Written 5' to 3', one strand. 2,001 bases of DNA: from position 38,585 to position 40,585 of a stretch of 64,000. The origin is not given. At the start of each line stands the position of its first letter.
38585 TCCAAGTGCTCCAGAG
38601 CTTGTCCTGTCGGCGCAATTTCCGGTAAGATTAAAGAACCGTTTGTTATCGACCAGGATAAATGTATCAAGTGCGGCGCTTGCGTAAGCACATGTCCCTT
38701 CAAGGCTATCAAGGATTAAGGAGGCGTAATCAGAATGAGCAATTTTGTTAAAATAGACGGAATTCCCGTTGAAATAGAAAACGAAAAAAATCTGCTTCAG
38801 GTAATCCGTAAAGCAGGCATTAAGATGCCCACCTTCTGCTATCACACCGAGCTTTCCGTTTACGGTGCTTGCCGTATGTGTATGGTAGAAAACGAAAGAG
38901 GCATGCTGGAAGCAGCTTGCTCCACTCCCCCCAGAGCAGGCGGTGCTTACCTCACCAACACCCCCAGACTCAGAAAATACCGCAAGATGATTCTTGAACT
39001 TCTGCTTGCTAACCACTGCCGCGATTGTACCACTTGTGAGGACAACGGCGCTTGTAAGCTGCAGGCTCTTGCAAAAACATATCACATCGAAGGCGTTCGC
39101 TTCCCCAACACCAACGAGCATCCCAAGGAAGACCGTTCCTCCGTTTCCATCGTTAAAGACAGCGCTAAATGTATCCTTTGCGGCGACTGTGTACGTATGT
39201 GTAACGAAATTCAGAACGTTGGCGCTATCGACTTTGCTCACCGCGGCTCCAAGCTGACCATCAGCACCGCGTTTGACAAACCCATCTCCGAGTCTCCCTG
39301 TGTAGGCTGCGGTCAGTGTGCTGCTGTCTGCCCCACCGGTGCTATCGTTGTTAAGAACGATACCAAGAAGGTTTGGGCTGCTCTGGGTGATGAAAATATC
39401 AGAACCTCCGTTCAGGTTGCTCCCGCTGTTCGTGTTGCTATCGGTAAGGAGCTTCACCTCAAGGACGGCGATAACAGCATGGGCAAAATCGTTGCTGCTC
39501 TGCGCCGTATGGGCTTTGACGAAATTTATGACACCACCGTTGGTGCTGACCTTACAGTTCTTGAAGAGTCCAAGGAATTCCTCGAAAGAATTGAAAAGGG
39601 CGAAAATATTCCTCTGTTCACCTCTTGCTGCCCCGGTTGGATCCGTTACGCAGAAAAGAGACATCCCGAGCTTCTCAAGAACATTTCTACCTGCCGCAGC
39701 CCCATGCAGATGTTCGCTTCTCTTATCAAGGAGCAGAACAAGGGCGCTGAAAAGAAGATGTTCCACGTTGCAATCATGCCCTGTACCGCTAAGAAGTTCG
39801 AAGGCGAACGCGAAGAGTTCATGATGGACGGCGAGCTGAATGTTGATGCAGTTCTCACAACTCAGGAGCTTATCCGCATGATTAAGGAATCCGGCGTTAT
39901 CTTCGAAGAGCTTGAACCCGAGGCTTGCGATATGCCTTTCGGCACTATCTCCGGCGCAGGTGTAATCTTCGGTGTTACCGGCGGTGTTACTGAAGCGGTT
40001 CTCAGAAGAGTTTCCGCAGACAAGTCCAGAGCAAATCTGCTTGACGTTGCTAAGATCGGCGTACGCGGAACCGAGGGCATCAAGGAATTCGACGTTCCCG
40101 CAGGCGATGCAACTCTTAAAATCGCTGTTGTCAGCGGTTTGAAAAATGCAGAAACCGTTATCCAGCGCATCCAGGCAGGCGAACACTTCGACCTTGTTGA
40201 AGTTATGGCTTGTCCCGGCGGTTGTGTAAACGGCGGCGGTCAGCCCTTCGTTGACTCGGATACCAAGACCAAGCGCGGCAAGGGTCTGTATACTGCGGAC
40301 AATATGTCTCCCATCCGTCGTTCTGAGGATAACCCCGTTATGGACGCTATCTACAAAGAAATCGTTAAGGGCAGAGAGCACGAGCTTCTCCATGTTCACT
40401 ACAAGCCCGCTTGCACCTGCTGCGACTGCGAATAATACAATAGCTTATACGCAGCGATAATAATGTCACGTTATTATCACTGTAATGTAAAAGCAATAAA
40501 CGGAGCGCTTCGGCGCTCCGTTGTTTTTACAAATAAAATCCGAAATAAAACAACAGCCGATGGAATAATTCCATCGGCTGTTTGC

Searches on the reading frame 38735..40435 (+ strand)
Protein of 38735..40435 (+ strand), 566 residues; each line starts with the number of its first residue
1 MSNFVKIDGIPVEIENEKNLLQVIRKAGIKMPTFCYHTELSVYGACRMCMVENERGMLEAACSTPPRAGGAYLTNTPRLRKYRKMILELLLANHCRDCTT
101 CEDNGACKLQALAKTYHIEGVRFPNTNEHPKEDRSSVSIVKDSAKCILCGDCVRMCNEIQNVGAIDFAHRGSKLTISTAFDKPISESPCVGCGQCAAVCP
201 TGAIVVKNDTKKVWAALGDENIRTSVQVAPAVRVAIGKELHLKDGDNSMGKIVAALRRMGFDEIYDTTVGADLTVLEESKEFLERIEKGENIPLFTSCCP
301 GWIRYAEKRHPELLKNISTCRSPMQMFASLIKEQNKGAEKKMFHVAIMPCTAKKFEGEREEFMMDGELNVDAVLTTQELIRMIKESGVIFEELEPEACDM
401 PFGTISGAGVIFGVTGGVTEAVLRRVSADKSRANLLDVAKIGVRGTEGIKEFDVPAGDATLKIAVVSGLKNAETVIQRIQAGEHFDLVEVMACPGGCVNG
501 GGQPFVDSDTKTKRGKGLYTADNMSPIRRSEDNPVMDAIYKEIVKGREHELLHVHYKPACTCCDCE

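Call 39: search_protein_families(library=pfam, proteins=[window:38735-40435:+], max_evalue=1e-8)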
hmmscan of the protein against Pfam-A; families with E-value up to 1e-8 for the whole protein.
window:38735-40435:+ (566 aa): 5 families
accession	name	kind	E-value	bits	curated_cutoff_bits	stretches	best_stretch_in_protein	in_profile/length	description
PF02906.19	Fe_hyd_lg_C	-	5.7e-92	308.2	22.1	1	224-501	3-245/245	Iron only hydrogenase large subunit, C-terminal domain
PF10588.14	NADH-G_4Fe-4S_3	-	1.4e-16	60.2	27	1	83-122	1-40/40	NADH-ubiquinone oxidoreductase-G iron-sulfur binding region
PF02256.22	Fe_hyd_SSU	-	1.3e-12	48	24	1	509-558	2-55/56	Iron hydrogenase small subunit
PF13510.11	Fer2_4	-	5.5e-11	42.8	22.8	1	5-69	6-74/82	2Fe-2S iron-sulfur cluster binding domain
PF12838.12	Fer4_7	-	3.9e-10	40.5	27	1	145-203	1-52/52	4Fe-4S dicluster domain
